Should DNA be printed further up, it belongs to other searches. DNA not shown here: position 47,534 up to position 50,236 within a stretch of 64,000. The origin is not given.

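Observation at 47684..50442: Membrane-anchored ClpC/ClpB-like double-AAA+ ATPase, translationally coupled to a small membrane protein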

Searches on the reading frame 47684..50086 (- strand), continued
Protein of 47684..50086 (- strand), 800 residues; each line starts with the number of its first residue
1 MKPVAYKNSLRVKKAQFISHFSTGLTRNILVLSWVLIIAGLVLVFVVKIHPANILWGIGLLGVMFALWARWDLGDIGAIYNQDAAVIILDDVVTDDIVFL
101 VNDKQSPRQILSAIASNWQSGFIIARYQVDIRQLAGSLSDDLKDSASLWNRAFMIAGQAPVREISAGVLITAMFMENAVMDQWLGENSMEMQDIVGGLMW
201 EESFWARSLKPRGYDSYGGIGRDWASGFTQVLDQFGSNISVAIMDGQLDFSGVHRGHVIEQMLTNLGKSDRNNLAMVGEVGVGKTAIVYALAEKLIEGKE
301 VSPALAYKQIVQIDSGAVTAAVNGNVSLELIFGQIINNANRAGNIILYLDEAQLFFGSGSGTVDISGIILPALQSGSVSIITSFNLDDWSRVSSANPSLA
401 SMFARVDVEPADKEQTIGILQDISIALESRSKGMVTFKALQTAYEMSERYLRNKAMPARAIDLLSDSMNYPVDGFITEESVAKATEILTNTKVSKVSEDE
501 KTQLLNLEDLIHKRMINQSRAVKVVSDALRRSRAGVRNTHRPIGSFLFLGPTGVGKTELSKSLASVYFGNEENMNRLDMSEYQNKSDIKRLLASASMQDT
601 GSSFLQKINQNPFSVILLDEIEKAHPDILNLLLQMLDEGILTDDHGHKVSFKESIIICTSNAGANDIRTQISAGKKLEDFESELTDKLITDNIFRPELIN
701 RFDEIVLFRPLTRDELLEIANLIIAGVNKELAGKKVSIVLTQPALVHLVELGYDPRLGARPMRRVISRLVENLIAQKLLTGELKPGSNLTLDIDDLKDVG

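Call 10: find_homologous_proteins(query=window:47687-50086:-, max_evalue=1e-30)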
Query window:47687-50086:- (800 aa): 1445 proteins with E <= 1e-30 among 8000 candidates; the best 120 are listed.
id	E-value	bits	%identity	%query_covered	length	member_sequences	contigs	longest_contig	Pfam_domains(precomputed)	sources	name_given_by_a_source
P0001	0.0e+0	1746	100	100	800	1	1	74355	PF13173.13,PF07724.21,PF12775.14,PF00004.36,PF13401.13,PF17871.8,PF07728.21,PF10431.16,PF20720.4,PF13191.13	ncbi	-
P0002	0.0e+0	1300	71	100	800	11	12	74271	PF13173.13,PF20030.6,PF01695.24,PF07724.21,PF12775.14,PF00004.36,PF13401.13,PF17871.8,PF07728.21,PF10431.16,PF13191.13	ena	-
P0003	0.0e+0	1295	72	100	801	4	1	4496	PF13173.13,PF01695.24,PF07724.21,PF00005.34,PF12775.14,PF00004.36,PF13401.13,PF17871.8,PF07728.21,PF10431.16,PF13191.13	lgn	-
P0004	0.0e+0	1287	71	100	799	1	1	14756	PF13173.13,PF01695.24,PF07724.21,PF12775.14,PF00004.36,PF13401.13,PF17871.8,PF07728.21,PF10431.16,PF13191.13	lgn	-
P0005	0.0e+0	1287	71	100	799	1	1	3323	PF13173.13,PF01695.24,PF07724.21,PF12775.14,PF00004.36,PF13401.13,PF17871.8,PF07728.21,PF10431.16,PF13191.13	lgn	-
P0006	0.0e+0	1286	71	100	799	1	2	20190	PF13173.13,PF01695.24,PF07724.21,PF12775.14,PF00004.36,PF13401.13,PF17871.8,PF07728.21,PF10431.16,PF13191.13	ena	-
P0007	0.0e+0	1286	71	100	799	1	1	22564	PF13173.13,PF01695.24,PF07724.21,PF12775.14,PF00004.36,PF13401.13,PF17871.8,PF07728.21,PF10431.16,PF13191.13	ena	-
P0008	0.0e+0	1286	71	100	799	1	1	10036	PF13173.13,PF01695.24,PF07724.21,PF12775.14,PF00004.36,PF13401.13,PF17871.8,PF07728.21,PF10431.16,PF13191.13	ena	-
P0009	0.0e+0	1286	71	100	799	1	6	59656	PF13173.13,PF01695.24,PF07724.21,PF12775.14,PF00004.36,PF13401.13,PF17871.8,PF07728.21,PF10431.16,PF13191.13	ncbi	-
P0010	0.0e+0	1284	71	100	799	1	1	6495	PF13173.13,PF01695.24,PF07724.21,PF12775.14,PF00004.36,PF13401.13,PF17871.8,PF07728.21,PF10431.16,PF13191.13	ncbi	-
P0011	0.0e+0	1284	71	100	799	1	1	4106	PF13173.13,PF01695.24,PF07724.21,PF12775.14,PF00004.36,PF13401.13,PF17871.8,PF07728.21,PF10431.16,PF13191.13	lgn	-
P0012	0.0e+0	1284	71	100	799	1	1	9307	PF13173.13,PF01695.24,PF07724.21,PF12775.14,PF00004.36,PF13401.13,PF17871.8,PF07728.21,PF10431.16,PF13191.13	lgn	-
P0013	0.0e+0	1283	71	100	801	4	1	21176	PF13173.13,PF01695.24,PF07724.21,PF00005.34,PF12775.14,PF00004.36,PF13401.13,PF17871.8,PF07728.21,PF10431.16,PF13191.13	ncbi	-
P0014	0.0e+0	1282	71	100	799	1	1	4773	PF13173.13,PF01695.24,PF07724.21,PF12775.14,PF00004.36,PF13401.13,PF17871.8,PF07728.21,PF10431.16,PF13191.13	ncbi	-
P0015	0.0e+0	1281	71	100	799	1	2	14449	PF13173.13,PF01695.24,PF07724.21,PF12775.14,PF00004.36,PF13401.13,PF17871.8,PF07728.21,PF10431.16,PF13191.13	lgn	-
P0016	0.0e+0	1280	71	100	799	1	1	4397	PF13173.13,PF01695.24,PF07724.21,PF12775.14,PF00004.36,PF13401.13,PF17871.8,PF07728.21,PF10431.16,PF13191.13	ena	-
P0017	0.0e+0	1280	71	100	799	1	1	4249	PF13173.13,PF01695.24,PF07724.21,PF12775.14,PF00004.36,PF13401.13,PF17871.8,PF07728.21,PF10431.16,PF13191.13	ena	-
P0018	0.0e+0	1280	71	100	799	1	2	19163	PF13173.13,PF01695.24,PF07724.21,PF12775.14,PF00004.36,PF13401.13,PF17871.8,PF07728.21,PF10431.16,PF13191.13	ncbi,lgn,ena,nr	ncbi:ATP-dependent Clp protease ATP-binding subunit [Patescibacteria group bacterium]|nr:ATP-depende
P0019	0.0e+0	1280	71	100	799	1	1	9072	PF13173.13,PF01695.24,PF07724.21,PF12775.14,PF00004.36,PF13401.13,PF17871.8,PF07728.21,PF10431.16,PF13191.13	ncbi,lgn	-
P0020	0.0e+0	1280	71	100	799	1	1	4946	PF13173.13,PF01695.24,PF07724.21,PF12775.14,PF00004.36,PF13401.13,PF17871.8,PF07728.21,PF10431.16,PF13191.13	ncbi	-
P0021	0.0e+0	1279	71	100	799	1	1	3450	PF13173.13,PF01695.24,PF07724.21,PF12775.14,PF00004.36,PF13401.13,PF17871.8,PF07728.21,PF10431.16,PF13191.13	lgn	-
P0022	0.0e+0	1279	71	100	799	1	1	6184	PF13173.13,PF01695.24,PF07724.21,PF12775.14,PF00004.36,PF13401.13,PF17871.8,PF07728.21,PF10431.16,PF13191.13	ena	-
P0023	0.0e+0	1279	71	100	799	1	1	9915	PF13173.13,PF01695.24,PF07724.21,PF12775.14,PF00004.36,PF13401.13,PF17871.8,PF07728.21,PF10431.16,PF13191.13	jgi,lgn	jgi:ATP-dependent Clp protease ATP-binding subunit ClpC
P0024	0.0e+0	1279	71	100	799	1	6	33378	PF13173.13,PF01695.24,PF07724.21,PF12775.14,PF00004.36,PF13401.13,PF17871.8,PF07728.21,PF10431.16,PF13191.13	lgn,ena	-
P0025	0.0e+0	1273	71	100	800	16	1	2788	PF13173.13,PF01695.24,PF13479.13,PF07724.21,PF12775.14,PF00004.36,PF13401.13,PF17871.8,PF07728.21,PF10431.16,PF13191.13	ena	-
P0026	0.0e+0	1272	70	100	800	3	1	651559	PF13173.13,PF07724.21,PF00005.34,PF12775.14,PF00004.36,PF13401.13,PF17871.8,PF07728.21,PF10431.16,PF13191.13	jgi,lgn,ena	jgi:ATP-dependent Clp protease ATP-binding subunit ClpC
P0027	0.0e+0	1269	70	100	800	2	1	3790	PF13173.13,PF07724.21,PF12775.14,PF00004.36,PF13401.13,PF17871.8,PF07728.21,PF10431.16,PF13191.13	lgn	-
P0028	0.0e+0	1269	70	100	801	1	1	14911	PF13173.13,PF01695.24,PF07724.21,PF00005.34,PF12775.14,PF00004.36,PF13401.13,PF17871.8,PF07728.21,PF10431.16,PF13191.13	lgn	-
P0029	0.0e+0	1267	70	100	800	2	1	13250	PF13173.13,PF07724.21,PF12775.14,PF00004.36,PF13401.13,PF17871.8,PF07728.21,PF10431.16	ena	-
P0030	0.0e+0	1252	70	100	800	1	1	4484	PF13173.13,PF00004.36,PF13401.13,PF17871.8,PF07728.21,PF13191.13,PF07724.21,PF00005.34,PF12775.14,PF02367.24,PF10431.16,PF20720.4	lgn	-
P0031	0.0e+0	1246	69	100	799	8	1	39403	PF13173.13,PF00158.33,PF07724.21,PF12775.14,PF00004.36,PF13401.13,PF17871.8,PF07728.21,PF10431.16,PF20720.4,PF13191.13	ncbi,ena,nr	ncbi:ATP-dependent Clp protease ATP-binding subunit [Candidatus Saccharibacteria bacterium]|nr:ATP-d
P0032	0.0e+0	1244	69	100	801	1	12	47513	PF13173.13,PF00004.36,PF13401.13,PF17871.8,PF07728.21,PF13191.13,PF01695.24,PF07724.21,PF00005.34,PF12775.14,PF10431.16,PF20720.4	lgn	-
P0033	0.0e+0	1240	70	100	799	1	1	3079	PF13173.13,PF01695.24,PF13479.13,PF07724.21,PF12775.14,PF00004.36,PF13401.13,PF17871.8,PF07728.21,PF10431.16,PF13191.13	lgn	-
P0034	0.0e+0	1223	69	100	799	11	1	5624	PF13173.13,PF00004.36,PF13401.13,PF17871.8,PF07728.21,PF13191.13,PF01695.24,PF13479.13,PF07724.21,PF12775.14,PF10431.16,PF20720.4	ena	-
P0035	0.0e+0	1217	68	100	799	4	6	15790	PF13173.13,PF00004.36,PF13401.13,PF17871.8,PF07728.21,PF13191.13,PF01695.24,PF13479.13,PF07724.21,PF12775.14,PF10431.16,PF20720.4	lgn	-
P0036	0.0e+0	1213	68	100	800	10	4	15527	PF13173.13,PF00004.36,PF13401.13,PF17871.8,PF07728.21,PF13191.13,PF00158.33,PF07724.21,PF00005.34,PF12775.14,PF10431.16,PF20720.4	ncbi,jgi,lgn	jgi:ATP-dependent Clp protease ATP-binding subunit ClpC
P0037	0.0e+0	1186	65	100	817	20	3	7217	PF13173.13,PF00004.36,PF13401.13,PF17871.8,PF07728.21,PF13191.13,PF01695.24,PF07724.21,PF00005.34,PF12775.14,PF10431.16,PF20720.4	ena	-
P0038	0.0e+0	1169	65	100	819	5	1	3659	PF13173.13,PF00158.33,PF07724.21,PF12775.14,PF00004.36,PF13401.13,PF17871.8,PF07728.21,PF10431.16,PF20720.4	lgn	-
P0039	0.0e+0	1163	66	100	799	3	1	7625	PF13173.13,PF13479.13,PF07724.21,PF00005.34,PF12775.14,PF00004.36,PF13401.13,PF17871.8,PF07728.21,PF10431.16,PF13191.13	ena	-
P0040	0.0e+0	1157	65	100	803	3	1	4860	PF13173.13,PF07724.21,PF12775.14,PF00004.36,PF13401.13,PF17871.8,PF07728.21,PF10431.16,PF20720.4,PF13191.13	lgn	-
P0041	0.0e+0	1093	62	100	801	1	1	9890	PF13173.13,PF20030.6,PF00004.36,PF13401.13,PF17871.8,PF07728.21,PF13191.13,PF01695.24,PF07724.21,PF12775.14,PF10431.16,PF20720.4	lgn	-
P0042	0.0e+0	1092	62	100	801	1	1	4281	PF13173.13,PF00004.36,PF13401.13,PF17871.8,PF07728.21,PF13191.13,PF01695.24,PF00158.33,PF07724.21,PF12775.14,PF10431.16,PF20720.4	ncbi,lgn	-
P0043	0.0e+0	1088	61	100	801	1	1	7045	PF13173.13,PF00004.36,PF13401.13,PF17871.8,PF07728.21,PF13191.13,PF01695.24,PF00158.33,PF07724.21,PF12775.14,PF10431.16,PF20720.4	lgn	-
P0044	1.2e-281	955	54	100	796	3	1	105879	PF13173.13,PF07724.21,PF00004.36,PF13401.13,PF17871.8,PF07728.21,PF10431.16,PF20720.4,PF13191.13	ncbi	-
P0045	2.4e-277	941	54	100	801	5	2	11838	PF13173.13,PF00158.33,PF07724.21,PF00004.36,PF13401.13,PF17871.8,PF07728.21,PF10431.16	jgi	jgi:ATP-dependent Clp protease ATP-binding subunit ClpC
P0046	1.6e-275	934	54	100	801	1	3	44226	PF13173.13,PF07724.21,PF00004.36,PF13401.13,PF17871.8,PF07728.21,PF10431.16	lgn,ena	-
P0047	3.9e-275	933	54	100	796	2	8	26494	PF13173.13,PF07724.21,PF12775.14,PF00004.36,PF13401.13,PF17871.8,PF07728.21,PF10431.16,PF20720.4,PF13191.13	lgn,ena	-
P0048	9.9e-275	932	53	100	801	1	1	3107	PF13173.13,PF07724.21,PF00004.36,PF13401.13,PF17871.8,PF07728.21,PF10431.16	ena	-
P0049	1.3e-273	928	53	100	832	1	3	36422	PF13173.13,PF00158.33,PF07724.21,PF00004.36,PF13401.13,PF17871.8,PF07728.21,PF10431.16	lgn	-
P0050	7.5e-271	919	53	99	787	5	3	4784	PF13173.13,PF00004.36,PF13401.13,PF17871.8,PF07728.21,PF13191.13,PF13479.13,PF07724.21,PF00005.34,PF12775.14,PF10431.16,PF20720.4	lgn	-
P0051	7.9e-265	899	51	100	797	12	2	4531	PF13173.13,PF07724.21,PF00004.36,PF13401.13,PF17871.8,PF07728.21,PF10431.16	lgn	-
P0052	8.8e-265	899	52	99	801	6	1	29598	PF13173.13,PF01695.24,PF07724.21,PF00004.36,PF13401.13,PF17871.8,PF07728.21,PF10431.16,PF13191.13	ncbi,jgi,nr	ncbi:MAG: ATP-dependent Clp protease ATP-binding subunit ClpC [Patescibacteria group bacterium]|jgi:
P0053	6.3e-264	896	53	96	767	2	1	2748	PF13173.13,PF01695.24,PF07724.21,PF00004.36,PF13401.13,PF17871.8,PF07728.21,PF10431.16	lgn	-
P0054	1.8e-253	862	77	64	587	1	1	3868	PF01300.25,PF07724.21,PF00004.36,PF13401.13,PF17871.8,PF07728.21,PF10431.16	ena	-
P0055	4.4e-240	817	49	99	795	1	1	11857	PF13173.13,PF00004.36,PF13401.13,PF17871.8,PF07728.21,PF13191.13,PF13479.13,PF00158.33,PF07724.21,PF07726.18,PF12775.14,PF05729.19,PF10431.16,PF13481.13,PF20720.4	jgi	-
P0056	1.1e-224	766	72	62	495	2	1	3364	PF07724.21,PF00004.36,PF13401.13,PF17871.8,PF07728.21,PF10431.16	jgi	jgi:ATP-dependent Clp protease ATP-binding subunit ClpC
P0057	3.2e-212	725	43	99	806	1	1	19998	PF13173.13,PF07724.21,PF00004.36,PF13401.13,PF17871.8,PF07728.21,PF10431.16,PF13191.13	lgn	-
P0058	6.6e-201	688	44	100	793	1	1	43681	PF13173.13,PF00004.36,PF13401.13,PF07728.21,PF13191.13,PF01695.24,PF00158.33,PF07724.21,PF12775.14,PF13521.13,PF10431.16,PF13481.13,PF20720.4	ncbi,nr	ncbi:AAA family ATPase [Candidatus Parcubacteria bacterium]|nr:AAA family ATPase [Candidatus Parcuba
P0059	4.5e-194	665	44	100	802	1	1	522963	PF13173.13,PF20030.6,PF00004.36,PF13401.13,PF17871.8,PF07728.21,PF13191.13,PF07724.21,PF05729.19,PF00910.29,PF10431.16,PF20720.4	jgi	jgi:ATP-dependent Clp protease ATP-binding subunit ClpC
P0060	1.0e-193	664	43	99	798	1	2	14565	PF13173.13,PF07724.21,PF12775.14,PF00004.36,PF13401.13,PF17871.8,PF07728.21,PF10431.16,PF20720.4,PF13191.13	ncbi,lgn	-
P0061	2.2e-193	663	43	100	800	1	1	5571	PF13173.13,PF20030.6,PF00004.36,PF13401.13,PF17871.8,PF07728.21,PF13191.13,PF07724.21,PF00005.34,PF05729.19,PF00910.29,PF10431.16,PF20720.4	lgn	-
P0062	1.1e-191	657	44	99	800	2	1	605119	PF13173.13,PF20030.6,PF07724.21,PF00004.36,PF13401.13,PF17871.8,PF07728.21,PF01078.28,PF10431.16,PF25199.2,PF13191.13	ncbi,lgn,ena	-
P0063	1.2e-191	657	44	93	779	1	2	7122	PF13173.13,PF07724.21,PF12775.14,PF00004.36,PF13401.13,PF17871.8,PF07728.21,PF10431.16,PF20720.4,PF13191.13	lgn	-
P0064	1.3e-191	657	44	93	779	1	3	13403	PF13173.13,PF07724.21,PF12775.14,PF00004.36,PF13401.13,PF17871.8,PF07728.21,PF10431.16,PF20720.4,PF13191.13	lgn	-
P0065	1.7e-191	657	43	97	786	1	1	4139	PF13173.13,PF00004.36,PF13401.13,PF13238.13,PF07728.21,PF13191.13,PF01695.24,PF00158.33,PF07724.21,PF00910.29,PF10431.16,PF20720.4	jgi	jgi:ATP-dependent Clp protease ATP-binding subunit ClpC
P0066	2.5e-191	656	44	93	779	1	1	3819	PF13173.13,PF07724.21,PF12775.14,PF00004.36,PF13401.13,PF17871.8,PF07728.21,PF10431.16,PF20720.4,PF13191.13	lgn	-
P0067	2.7e-191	656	45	93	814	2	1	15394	PF13173.13,PF00004.36,PF13401.13,PF17871.8,PF07728.21,PF13191.13,PF01695.24,PF00158.33,PF07724.21,PF12775.14,PF05729.19,PF02367.24,PF10431.16,PF20720.4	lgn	-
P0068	5.7e-191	655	42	100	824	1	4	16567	PF13173.13,PF20030.6,PF00004.36,PF13401.13,PF17871.8,PF07728.21,PF13191.13,PF01695.24,PF07724.21,PF01078.28,PF10431.16,PF25199.2,PF20720.4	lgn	-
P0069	2.2e-190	653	43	99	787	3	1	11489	PF13173.13,PF07724.21,PF00004.36,PF13401.13,PF07728.21,PF10431.16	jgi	jgi:ATP-dependent Clp protease ATP-binding subunit ClpC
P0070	2.2e-190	653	44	99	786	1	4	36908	PF13173.13,PF00158.33,PF07724.21,PF12775.14,PF00910.29,PF00004.36,PF13401.13,PF07728.21,PF10431.16,PF20720.4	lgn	-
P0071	3.3e-190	652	44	96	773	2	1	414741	PF13173.13,PF01695.24,PF07724.21,PF12775.14,PF00004.36,PF13401.13,PF17871.8,PF07728.21,PF10431.16,PF20720.4,PF13191.13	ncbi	-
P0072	8.2e-190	651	43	100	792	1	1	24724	PF13173.13,PF20030.6,PF00004.36,PF13401.13,PF03193.23,PF17871.8,PF07728.21,PF13191.13,PF00158.33,PF07724.21,PF10431.16,PF20720.4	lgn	-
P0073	1.6e-189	650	42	99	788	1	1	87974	PF13173.13,PF00004.36,PF13401.13,PF17871.8,PF07728.21,PF13191.13,PF07724.21,PF00005.34,PF07726.18,PF12775.14,PF05729.19,PF13521.13,PF00910.29,PF10431.16,PF20720.4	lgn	-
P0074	1.9e-189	650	42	99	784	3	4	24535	PF13173.13,PF20030.6,PF01695.24,PF07724.21,PF07726.18,PF00004.36,PF13401.13,PF07728.21,PF10431.16,PF13191.13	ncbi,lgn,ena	-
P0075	1.9e-189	650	44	92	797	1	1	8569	PF13173.13,PF00004.36,PF13401.13,PF20703.4,PF17871.8,PF07728.21,PF13191.13,PF00158.33,PF07724.21,PF12775.14,PF10431.16,PF20720.4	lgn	-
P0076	7.3e-189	648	43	99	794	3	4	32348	PF13173.13,PF00437.27,PF00004.36,PF13401.13,PF07728.21,PF13191.13,PF00158.33,PF07724.21,PF12775.14,PF10431.16,PF25199.2,PF20720.4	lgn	-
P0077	1.9e-188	647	43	100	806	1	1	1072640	PF13173.13,PF20030.6,PF00004.36,PF13401.13,PF03193.23,PF17871.8,PF07728.21,PF13191.13,PF07724.21,PF00005.34,PF12775.14,PF00910.29,PF10431.16,PF20720.4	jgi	jgi:ATP-dependent Clp protease ATP-binding subunit ClpC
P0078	2.5e-188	646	42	99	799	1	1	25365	PF13173.13,PF00004.36,PF13401.13,PF20703.4,PF17871.8,PF07728.21,PF13191.13,PF00158.33,PF07724.21,PF12775.14,PF10431.16,PF20720.4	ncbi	-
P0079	3.0e-188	646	44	91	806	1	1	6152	PF13173.13,PF20030.6,PF00004.36,PF13401.13,PF17871.8,PF07728.21,PF13191.13,PF07724.21,PF00005.34,PF12775.14,PF00910.29,PF10431.16,PF20720.4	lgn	-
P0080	6.5e-188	645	44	98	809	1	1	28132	PF13173.13,PF07724.21,PF00005.34,PF12775.14,PF00004.36,PF13401.13,PF07728.21,PF10431.16,PF04851.22,PF20720.4,PF13191.13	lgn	-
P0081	1.4e-187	644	42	99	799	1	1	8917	PF13173.13,PF00004.36,PF13401.13,PF03193.23,PF17871.8,PF05673.20,PF07728.21,PF13191.13,PF00158.33,PF07724.21,PF12775.14,PF00910.29,PF01078.28,PF10431.16,PF20720.4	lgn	-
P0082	1.7e-187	644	42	99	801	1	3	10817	PF13173.13,PF07724.21,PF12775.14,PF00004.36,PF13401.13,PF07728.21,PF10431.16,PF20720.4,PF13191.13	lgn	-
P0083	3.7e-187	642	41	99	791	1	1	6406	PF13173.13,PF00004.36,PF13401.13,PF07728.21,PF13191.13,PF01695.24,PF00158.33,PF07724.21,PF12775.14,PF05729.19,PF02367.24,PF10431.16,PF20720.4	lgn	-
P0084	1.3e-186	641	41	99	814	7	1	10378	PF13173.13,PF00004.36,PF13401.13,PF17871.8,PF07728.21,PF13191.13,PF01695.24,PF00158.33,PF07724.21,PF00005.34,PF12775.14,PF05729.19,PF10431.16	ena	-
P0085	1.4e-186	640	42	96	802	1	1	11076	PF13173.13,PF20030.6,PF13604.13,PF13671.13,PF00004.36,PF13401.13,PF17871.8,PF13238.13,PF01637.25,PF07728.21,PF13191.13,PF07724.21,PF00005.34,PF12775.14,PF05729.19,PF02367.24,PF10431.16,PF25199.2,PF20720.4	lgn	-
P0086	2.4e-186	640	43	99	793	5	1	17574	PF13173.13,PF20030.6,PF00004.36,PF13401.13,PF17871.8,PF07728.21,PF13191.13,PF00158.33,PF07724.21,PF00005.34,PF07726.18,PF12775.14,PF05729.19,PF00910.29,PF10431.16,PF20720.4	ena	-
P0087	3.8e-186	639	42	96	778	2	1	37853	PF13173.13,PF00004.36,PF13401.13,PF20703.4,PF17871.8,PF07728.21,PF13191.13,PF00158.33,PF07724.21,PF12775.14,PF00910.29,PF10431.16,PF20720.4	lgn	-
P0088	4.1e-186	639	43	99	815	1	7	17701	PF13173.13,PF00004.36,PF13401.13,PF07728.21,PF13191.13,PF01695.24,PF07724.21,PF12775.14,PF05729.19,PF02367.24,PF13521.13,PF01078.28,PF10431.16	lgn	-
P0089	4.5e-186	639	42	99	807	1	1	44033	PF13173.13,PF13555.13,PF00004.36,PF13401.13,PF17871.8,PF07728.21,PF13191.13,PF01695.24,PF00158.33,PF07724.21,PF12775.14,PF13476.13,PF10431.16,PF20720.4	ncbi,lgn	-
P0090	5.7e-186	638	42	100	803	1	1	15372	PF13173.13,PF20030.6,PF00004.36,PF13401.13,PF17871.8,PF07728.21,PF13191.13,PF07724.21,PF00005.34,PF00910.29,PF10431.16,PF20720.4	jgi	jgi:ATP-dependent Clp protease ATP-binding subunit ClpC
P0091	5.9e-186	638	44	93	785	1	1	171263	PF13173.13,PF20030.6,PF01695.24,PF07724.21,PF13521.13,PF00004.36,PF13401.13,PF07728.21,PF10431.16,PF20720.4,PF13191.13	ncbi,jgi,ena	jgi:ATP-dependent Clp protease ATP-binding subunit ClpC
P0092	1.2e-185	637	42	99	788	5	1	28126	PF13173.13,PF00004.36,PF13401.13,PF13238.13,PF07728.21,PF04851.22,PF01695.24,PF00158.33,PF07724.21,PF12775.14,PF10431.16,PF20720.4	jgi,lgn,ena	-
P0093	1.2e-185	637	42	100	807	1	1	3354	PF13173.13,PF00004.36,PF13401.13,PF03193.23,PF17871.8,PF07728.21,PF13191.13,PF00158.33,PF07724.21,PF12775.14,PF00910.29,PF10431.16,PF20720.4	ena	-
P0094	2.1e-185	637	43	96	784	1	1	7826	PF13173.13,PF01695.24,PF00158.33,PF07724.21,PF00004.36,PF13401.13,PF17871.8,PF07728.21,PF10431.16,PF13191.13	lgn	-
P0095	2.1e-185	637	42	98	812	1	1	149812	PF13173.13,PF07724.21,PF00004.36,PF13401.13,PF07728.21,PF10431.16,PF20720.4,PF13191.13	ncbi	-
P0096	2.4e-185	636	43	92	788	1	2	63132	PF13173.13,PF00004.36,PF13401.13,PF20703.4,PF17871.8,PF07728.21,PF13191.13,PF00158.33,PF07724.21,PF12775.14,PF10431.16,PF20720.4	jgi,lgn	jgi:ATP-dependent Clp protease ATP-binding subunit ClpC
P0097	4.2e-185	636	43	100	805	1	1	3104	PF13173.13,PF20030.6,PF00004.36,PF13401.13,PF03193.23,PF17871.8,PF07728.21,PF13191.13,PF01695.24,PF07724.21,PF00005.34,PF13521.13,PF01078.28,PF10431.16,PF25199.2,PF20720.4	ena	-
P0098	1.1e-184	634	41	99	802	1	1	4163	PF13173.13,PF07724.21,PF00004.36,PF13401.13,PF07728.21,PF10431.16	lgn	-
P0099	1.2e-184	634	44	89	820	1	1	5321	PF13173.13,PF00004.36,PF13401.13,PF17871.8,PF07728.21,PF13191.13,PF01695.24,PF07724.21,PF00005.34,PF12775.14,PF13521.13,PF00910.29,PF10431.16,PF20720.4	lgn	-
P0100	2.5e-184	633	44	89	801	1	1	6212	PF13173.13,PF07724.21,PF12775.14,PF00004.36,PF13401.13,PF20703.4,PF07728.21,PF10431.16,PF20720.4,PF13191.13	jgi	jgi:ATP-dependent Clp protease ATP-binding subunit ClpC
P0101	2.8e-184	633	42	99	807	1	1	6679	PF13173.13,PF20030.6,PF13604.13,PF13555.13,PF00004.36,PF13401.13,PF17871.8,PF13238.13,PF07728.21,PF13191.13,PF01695.24,PF00158.33,PF07724.21,PF00005.34,PF12775.14,PF05729.19,PF00910.29,PF10431.16,PF20720.4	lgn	-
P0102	6.7e-184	632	44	86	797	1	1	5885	PF13173.13,PF07724.21,PF00004.36,PF13401.13,PF17871.8,PF07728.21,PF10431.16,PF25199.2,PF13191.13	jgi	-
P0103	8.9e-184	631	44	92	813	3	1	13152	PF13173.13,PF07724.21,PF00004.36,PF13401.13,PF17871.8,PF07728.21,PF10431.16,PF20720.4,PF13191.13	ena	-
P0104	1.0e-183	631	42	99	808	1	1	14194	PF13173.13,PF00004.36,PF13401.13,PF17871.8,PF07728.21,PF13191.13,PF01695.24,PF00158.33,PF07724.21,PF12775.14,PF00910.29,PF01078.28,PF10431.16,PF20720.4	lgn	-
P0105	1.0e-183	631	42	100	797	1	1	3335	PF13173.13,PF01695.24,PF00158.33,PF07724.21,PF12775.14,PF00004.36,PF13401.13,PF17871.8,PF07728.21,PF10431.16,PF20720.4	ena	-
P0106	1.1e-183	631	43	99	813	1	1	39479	PF13173.13,PF13555.13,PF00004.36,PF13401.13,PF17871.8,PF07728.21,PF13191.13,PF00158.33,PF07724.21,PF00005.34,PF12775.14,PF05729.19,PF00910.29,PF10431.16,PF20720.4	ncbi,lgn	ncbi:MAG: AAA family ATPase [Candidatus Saccharimonadales bacterium]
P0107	1.5e-183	630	42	99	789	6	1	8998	PF13173.13,PF07724.21,PF12775.14,PF00004.36,PF13401.13,PF17871.8,PF07728.21,PF10431.16,PF20720.4,PF13191.13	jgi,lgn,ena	-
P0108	5.0e-183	629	42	99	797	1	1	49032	PF13173.13,PF07724.21,PF12775.14,PF00004.36,PF13401.13,PF17871.8,PF07728.21,PF10431.16,PF20720.4,PF13191.13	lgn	-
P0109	7.2e-183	628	42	99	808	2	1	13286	PF13173.13,PF00004.36,PF13401.13,PF03193.23,PF17871.8,PF07728.21,PF13191.13,PF07724.21,PF12775.14,PF00910.29,PF10431.16,PF20720.4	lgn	-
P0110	9.6e-183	628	41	99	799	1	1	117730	PF13173.13,PF00004.36,PF13401.13,PF17871.8,PF07728.21,PF13191.13,PF00158.33,PF07724.21,PF12775.14,PF05729.19,PF02367.24,PF10431.16,PF25199.2,PF20720.4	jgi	jgi:ATP-dependent Clp protease ATP-binding subunit ClpC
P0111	9.8e-183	628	42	91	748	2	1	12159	PF13173.13,PF00158.33,PF07724.21,PF05729.19,PF02367.24,PF00004.36,PF13401.13,PF05673.20,PF07728.21,PF10431.16,PF13191.13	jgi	jgi:ATP-dependent Clp protease ATP-binding subunit ClpC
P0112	1.0e-182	628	42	99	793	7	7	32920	PF13173.13,PF07724.21,PF00004.36,PF13401.13,PF17871.8,PF07728.21,PF10431.16,PF20720.4,PF13191.13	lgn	-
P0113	2.3e-182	627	43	99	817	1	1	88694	PF13173.13,PF20030.6,PF00004.36,PF13401.13,PF17871.8,PF07728.21,PF13191.13,PF07724.21,PF07726.18,PF12775.14,PF02367.24,PF01078.28,PF10431.16,PF25199.2,PF20720.4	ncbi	ncbi:MAG TPA: AAA family ATPase [Candidatus Saccharimonadales bacterium]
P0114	2.4e-182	626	42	96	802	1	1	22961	PF13173.13,PF20030.6,PF00004.36,PF13401.13,PF17871.8,PF01637.25,PF07728.21,PF13191.13,PF00158.33,PF07724.21,PF12775.14,PF02367.24,PF10431.16,PF25199.2,PF20720.4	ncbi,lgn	-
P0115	2.4e-182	626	41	99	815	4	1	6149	PF13173.13,PF20030.6,PF13604.13,PF00004.36,PF13401.13,PF03193.23,PF17871.8,PF07728.21,PF13191.13,PF00158.33,PF07724.21,PF02367.24,PF10431.16,PF20720.4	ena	-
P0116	2.6e-182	626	44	89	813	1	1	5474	PF13173.13,PF00004.36,PF13401.13,PF20703.4,PF07728.21,PF04851.22,PF13191.13,PF00158.33,PF07724.21,PF12775.14,PF10431.16,PF20720.4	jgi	jgi:ATP-dependent Clp protease ATP-binding subunit ClpC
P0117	5.7e-182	625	42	100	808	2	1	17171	PF13173.13,PF20030.6,PF00004.36,PF13401.13,PF17871.8,PF07728.21,PF13191.13,PF07724.21,PF12775.14,PF01078.28,PF10431.16,PF20720.4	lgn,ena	-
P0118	6.3e-182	625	42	100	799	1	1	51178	PF13173.13,PF20030.6,PF07724.21,PF12775.14,PF02367.24,PF00004.36,PF13401.13,PF07728.21,PF10431.16,PF13191.13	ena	-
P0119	9.7e-182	624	44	90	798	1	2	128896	PF13173.13,PF01695.24,PF00158.33,PF07724.21,PF12775.14,PF00004.36,PF13401.13,PF17871.8,PF07728.21,PF10431.16,PF20720.4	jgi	jgi:ATP-dependent Clp protease ATP-binding subunit ClpC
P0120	1.8e-181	624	42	99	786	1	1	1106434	PF13173.13,PF00004.36,PF13401.13,PF17871.8,PF07728.21,PF13191.13,PF01695.24,PF00158.33,PF07724.21,PF00005.34,PF10431.16,PF20720.4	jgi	jgi:ATP-dependent Clp protease ATP-binding subunit ClpC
